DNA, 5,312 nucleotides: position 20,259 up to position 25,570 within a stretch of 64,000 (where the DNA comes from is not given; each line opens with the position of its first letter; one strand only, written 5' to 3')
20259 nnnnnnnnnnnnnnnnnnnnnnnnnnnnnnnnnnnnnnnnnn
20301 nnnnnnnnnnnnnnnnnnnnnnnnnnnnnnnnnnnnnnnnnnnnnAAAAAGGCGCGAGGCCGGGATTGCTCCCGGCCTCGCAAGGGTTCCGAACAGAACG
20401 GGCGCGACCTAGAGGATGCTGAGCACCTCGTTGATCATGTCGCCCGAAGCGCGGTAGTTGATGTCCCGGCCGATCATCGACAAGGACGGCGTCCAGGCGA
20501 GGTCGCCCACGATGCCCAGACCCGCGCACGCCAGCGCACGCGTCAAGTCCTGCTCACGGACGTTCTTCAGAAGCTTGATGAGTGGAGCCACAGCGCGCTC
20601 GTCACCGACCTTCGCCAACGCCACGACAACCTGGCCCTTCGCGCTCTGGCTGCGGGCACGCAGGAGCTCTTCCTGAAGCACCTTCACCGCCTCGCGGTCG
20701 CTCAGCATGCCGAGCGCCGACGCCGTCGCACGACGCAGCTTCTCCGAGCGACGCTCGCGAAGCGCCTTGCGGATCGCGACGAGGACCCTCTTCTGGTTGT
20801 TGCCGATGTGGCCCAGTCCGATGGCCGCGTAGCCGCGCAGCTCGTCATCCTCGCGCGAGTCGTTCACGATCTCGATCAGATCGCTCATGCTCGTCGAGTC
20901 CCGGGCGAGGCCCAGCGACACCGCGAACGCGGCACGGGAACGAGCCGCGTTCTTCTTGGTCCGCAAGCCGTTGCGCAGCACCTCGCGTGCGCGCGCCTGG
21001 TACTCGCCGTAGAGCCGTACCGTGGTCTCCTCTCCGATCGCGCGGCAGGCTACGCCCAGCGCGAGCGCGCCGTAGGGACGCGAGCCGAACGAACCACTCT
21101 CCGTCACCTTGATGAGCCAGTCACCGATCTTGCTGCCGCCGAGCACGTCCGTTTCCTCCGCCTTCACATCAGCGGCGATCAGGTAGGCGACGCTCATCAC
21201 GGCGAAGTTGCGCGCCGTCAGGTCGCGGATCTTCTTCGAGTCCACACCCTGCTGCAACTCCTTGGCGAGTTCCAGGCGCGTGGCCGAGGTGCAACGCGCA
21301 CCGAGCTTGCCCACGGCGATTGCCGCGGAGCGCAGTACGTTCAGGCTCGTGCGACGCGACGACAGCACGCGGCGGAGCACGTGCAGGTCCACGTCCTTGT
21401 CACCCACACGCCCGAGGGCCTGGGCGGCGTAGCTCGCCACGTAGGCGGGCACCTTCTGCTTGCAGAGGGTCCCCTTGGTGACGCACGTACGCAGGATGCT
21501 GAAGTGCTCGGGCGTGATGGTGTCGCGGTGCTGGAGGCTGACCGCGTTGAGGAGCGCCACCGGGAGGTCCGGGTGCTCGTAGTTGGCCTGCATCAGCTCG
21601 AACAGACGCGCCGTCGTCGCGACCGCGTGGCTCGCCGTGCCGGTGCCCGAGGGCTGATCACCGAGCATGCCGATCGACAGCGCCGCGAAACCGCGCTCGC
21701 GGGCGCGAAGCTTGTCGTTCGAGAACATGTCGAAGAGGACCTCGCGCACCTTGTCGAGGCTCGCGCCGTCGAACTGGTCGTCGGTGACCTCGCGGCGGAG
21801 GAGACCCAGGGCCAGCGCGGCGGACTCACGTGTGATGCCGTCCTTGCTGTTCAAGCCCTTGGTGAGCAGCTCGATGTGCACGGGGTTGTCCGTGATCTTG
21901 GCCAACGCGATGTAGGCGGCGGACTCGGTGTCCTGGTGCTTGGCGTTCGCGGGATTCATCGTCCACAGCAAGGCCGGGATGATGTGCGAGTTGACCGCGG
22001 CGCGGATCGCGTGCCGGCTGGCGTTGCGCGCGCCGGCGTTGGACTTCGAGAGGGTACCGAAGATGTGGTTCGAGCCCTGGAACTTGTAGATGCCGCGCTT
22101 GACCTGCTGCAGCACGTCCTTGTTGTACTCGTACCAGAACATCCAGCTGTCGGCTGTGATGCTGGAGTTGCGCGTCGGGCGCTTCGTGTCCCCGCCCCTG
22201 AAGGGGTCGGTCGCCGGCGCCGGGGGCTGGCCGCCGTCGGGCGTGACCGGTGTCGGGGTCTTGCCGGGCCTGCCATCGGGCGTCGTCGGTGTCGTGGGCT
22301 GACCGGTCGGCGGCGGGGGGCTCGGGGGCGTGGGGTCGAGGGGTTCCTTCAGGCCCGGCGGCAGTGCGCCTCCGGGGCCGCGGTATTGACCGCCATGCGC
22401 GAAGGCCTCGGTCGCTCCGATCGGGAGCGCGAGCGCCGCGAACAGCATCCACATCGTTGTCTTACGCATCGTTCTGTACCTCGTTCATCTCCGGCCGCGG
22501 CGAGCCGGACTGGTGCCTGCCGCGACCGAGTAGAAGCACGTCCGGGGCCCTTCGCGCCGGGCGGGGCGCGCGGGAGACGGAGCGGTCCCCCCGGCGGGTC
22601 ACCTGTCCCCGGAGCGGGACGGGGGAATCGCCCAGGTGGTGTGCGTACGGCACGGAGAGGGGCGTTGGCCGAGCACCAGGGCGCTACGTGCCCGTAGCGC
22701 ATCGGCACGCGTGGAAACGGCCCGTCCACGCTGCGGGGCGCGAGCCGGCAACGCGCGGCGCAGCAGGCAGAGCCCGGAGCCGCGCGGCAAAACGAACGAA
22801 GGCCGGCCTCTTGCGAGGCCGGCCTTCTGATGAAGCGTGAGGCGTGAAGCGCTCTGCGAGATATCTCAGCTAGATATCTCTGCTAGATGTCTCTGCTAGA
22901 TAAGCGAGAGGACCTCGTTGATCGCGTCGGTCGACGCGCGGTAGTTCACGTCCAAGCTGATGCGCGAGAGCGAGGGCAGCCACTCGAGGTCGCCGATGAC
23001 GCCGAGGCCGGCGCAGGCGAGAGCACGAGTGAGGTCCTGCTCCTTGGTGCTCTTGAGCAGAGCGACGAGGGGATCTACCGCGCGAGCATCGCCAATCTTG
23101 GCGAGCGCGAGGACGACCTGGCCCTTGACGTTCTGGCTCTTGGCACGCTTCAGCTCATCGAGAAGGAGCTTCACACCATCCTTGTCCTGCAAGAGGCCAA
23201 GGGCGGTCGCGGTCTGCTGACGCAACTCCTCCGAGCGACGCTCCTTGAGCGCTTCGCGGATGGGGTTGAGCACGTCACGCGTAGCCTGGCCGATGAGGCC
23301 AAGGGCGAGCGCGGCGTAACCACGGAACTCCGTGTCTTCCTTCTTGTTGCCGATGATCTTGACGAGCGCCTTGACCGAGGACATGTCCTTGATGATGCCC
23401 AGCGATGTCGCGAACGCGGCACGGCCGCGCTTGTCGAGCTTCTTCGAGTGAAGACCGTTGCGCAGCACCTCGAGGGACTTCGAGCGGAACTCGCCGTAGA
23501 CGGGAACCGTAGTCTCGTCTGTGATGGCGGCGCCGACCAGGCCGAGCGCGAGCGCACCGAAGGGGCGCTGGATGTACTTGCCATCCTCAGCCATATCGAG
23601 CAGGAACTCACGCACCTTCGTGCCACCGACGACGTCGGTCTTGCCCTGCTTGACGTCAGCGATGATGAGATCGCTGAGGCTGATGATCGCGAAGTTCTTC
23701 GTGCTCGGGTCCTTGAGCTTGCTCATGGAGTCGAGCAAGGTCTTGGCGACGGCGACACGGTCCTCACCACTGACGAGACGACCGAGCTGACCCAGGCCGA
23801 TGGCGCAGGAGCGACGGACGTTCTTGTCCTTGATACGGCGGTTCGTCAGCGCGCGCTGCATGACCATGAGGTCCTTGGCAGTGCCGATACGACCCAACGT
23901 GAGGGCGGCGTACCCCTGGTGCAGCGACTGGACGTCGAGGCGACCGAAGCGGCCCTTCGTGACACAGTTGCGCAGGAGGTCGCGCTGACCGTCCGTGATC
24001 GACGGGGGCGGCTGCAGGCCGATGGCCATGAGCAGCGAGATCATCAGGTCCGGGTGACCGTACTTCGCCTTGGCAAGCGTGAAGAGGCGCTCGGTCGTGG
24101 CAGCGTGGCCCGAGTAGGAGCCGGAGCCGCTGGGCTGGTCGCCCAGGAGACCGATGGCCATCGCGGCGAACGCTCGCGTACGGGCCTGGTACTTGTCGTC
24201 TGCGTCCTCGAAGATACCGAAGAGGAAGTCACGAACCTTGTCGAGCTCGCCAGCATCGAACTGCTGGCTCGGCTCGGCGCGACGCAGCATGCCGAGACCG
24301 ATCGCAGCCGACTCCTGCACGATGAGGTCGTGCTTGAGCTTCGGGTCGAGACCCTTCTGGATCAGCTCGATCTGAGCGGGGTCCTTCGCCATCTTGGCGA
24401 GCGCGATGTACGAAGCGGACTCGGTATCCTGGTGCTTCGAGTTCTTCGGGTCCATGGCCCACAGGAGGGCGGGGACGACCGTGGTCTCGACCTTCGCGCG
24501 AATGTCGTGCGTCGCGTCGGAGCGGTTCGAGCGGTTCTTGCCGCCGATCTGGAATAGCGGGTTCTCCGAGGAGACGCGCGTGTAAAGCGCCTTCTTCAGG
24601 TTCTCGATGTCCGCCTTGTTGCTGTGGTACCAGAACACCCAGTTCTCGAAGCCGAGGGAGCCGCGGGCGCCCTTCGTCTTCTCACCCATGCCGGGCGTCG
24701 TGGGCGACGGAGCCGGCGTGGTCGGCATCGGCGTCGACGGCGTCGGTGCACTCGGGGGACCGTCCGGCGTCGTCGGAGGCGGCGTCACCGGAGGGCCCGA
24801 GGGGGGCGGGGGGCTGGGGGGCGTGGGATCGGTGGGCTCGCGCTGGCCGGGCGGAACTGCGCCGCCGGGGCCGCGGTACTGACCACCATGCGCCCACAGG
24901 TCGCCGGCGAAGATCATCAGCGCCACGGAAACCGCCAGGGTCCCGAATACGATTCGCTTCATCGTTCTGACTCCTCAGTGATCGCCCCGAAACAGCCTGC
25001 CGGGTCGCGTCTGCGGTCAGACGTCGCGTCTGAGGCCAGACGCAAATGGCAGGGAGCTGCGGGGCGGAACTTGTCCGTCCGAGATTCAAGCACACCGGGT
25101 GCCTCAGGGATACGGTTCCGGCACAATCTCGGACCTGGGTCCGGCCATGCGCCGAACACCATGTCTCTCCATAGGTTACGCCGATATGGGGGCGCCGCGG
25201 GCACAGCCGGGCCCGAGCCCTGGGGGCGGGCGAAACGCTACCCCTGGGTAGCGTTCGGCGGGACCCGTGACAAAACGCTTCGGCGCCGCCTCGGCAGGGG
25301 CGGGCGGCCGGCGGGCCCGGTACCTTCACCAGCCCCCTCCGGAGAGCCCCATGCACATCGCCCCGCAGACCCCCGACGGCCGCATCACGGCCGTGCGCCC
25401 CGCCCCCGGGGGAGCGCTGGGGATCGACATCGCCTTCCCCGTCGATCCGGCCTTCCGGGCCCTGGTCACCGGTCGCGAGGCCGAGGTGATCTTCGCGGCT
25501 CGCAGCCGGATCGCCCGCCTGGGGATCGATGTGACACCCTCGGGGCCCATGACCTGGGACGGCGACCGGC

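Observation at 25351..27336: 661-aa protein fusing an uncharacterised ~440-aa N-terminal region to a C-terminal LOG/SLOG-family nucleotide-processing domain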

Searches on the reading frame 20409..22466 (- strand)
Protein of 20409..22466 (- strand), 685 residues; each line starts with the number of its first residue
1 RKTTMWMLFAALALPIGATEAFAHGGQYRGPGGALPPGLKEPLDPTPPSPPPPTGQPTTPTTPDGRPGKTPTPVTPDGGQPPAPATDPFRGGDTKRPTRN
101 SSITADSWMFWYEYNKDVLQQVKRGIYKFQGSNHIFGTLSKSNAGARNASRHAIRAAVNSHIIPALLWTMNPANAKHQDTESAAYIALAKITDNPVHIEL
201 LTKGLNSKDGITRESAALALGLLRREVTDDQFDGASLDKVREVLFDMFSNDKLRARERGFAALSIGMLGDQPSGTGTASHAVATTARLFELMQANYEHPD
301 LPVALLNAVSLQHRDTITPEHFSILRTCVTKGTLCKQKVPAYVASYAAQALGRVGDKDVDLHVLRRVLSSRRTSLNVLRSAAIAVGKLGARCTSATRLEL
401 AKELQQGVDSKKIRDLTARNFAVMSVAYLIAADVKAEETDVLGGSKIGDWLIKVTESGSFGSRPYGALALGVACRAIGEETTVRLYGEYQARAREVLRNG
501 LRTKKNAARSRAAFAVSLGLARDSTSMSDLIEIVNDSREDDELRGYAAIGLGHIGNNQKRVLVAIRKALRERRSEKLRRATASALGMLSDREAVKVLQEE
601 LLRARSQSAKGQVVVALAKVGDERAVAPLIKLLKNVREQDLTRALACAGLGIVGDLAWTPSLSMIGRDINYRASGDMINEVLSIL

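Call 19: search_protein_families(library=pfam, proteins=[window:20409-22466:-], max_evalue=0.001)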
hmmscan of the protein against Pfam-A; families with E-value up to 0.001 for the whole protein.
window:20409-22466:- (685 aa): 2 families
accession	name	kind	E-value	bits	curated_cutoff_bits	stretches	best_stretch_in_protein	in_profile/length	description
PF13646.12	HEAT_2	-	2.3e-21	76.3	27.7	2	530-599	4-69/88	HEAT repeats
PF03130.22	HEAT_PBS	-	3.1e-12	46.1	20.9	0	612-635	4-27/27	PBS lyase HEAT-like repeat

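Call 42: search_protein_families(library=padloc, proteins=[window:20409-22466:-], max_evalue=0.01)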
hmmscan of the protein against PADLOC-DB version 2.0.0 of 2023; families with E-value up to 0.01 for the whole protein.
window:20409-22466:- (685 aa): 0 families

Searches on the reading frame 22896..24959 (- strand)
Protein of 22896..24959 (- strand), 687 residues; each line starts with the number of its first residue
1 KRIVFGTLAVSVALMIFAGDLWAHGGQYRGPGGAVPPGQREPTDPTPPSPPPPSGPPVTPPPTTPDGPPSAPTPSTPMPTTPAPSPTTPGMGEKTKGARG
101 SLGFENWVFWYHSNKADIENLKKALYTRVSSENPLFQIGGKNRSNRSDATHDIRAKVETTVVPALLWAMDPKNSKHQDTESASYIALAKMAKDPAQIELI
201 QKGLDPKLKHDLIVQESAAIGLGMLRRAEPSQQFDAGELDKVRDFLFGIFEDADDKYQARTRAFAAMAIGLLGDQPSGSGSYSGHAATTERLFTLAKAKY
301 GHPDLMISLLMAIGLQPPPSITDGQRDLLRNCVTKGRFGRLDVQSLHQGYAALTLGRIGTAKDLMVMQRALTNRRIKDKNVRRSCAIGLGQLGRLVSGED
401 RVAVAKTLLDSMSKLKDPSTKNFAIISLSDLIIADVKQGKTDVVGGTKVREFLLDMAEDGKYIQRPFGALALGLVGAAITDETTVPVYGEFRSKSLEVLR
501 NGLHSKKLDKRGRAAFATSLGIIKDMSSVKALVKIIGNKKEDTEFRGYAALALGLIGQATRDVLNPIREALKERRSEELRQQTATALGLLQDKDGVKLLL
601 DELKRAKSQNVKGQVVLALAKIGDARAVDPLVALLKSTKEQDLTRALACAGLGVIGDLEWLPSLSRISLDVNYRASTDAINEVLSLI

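Call 19: search_protein_families(library=pfam, proteins=[window:22896-24959:-], max_evalue=0.001)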
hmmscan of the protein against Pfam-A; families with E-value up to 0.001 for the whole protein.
window:22896-24959:- (687 aa): 2 families
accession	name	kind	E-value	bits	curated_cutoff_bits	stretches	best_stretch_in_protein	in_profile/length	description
PF13646.12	HEAT_2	-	1.9e-24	86.2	27.7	2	566-647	3-83/88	HEAT repeats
PF03130.22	HEAT_PBS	-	8.8e-10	38.5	20.9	0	612-636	2-26/27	PBS lyase HEAT-like repeat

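Call 42: search_protein_families(library=padloc, proteins=[window:22896-24959:-], max_evalue=0.01)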
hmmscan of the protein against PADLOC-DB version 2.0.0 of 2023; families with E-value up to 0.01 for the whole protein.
window:22896-24959:- (687 aa): 3 families
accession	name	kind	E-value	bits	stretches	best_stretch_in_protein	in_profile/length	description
PDLC02919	HEAT-ARM_XIII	-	1.6e-06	23.8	1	516-658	1438-1575/1972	-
PDLC01150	HEAT_CxxC_PDDEXK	-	0.00017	19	0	358-425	16-79/288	HEAT_CxxC_PD-DEXK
PDLC02973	WGR_XIII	-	0.0067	12.9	0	593-652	127-184/973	-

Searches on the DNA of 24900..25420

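Call 70: search_rna_families(source=window, start=24900, end=25420, threshold=evalue, max_evalue=1)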
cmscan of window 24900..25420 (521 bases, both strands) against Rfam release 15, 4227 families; matches with E-value up to 1: 0.
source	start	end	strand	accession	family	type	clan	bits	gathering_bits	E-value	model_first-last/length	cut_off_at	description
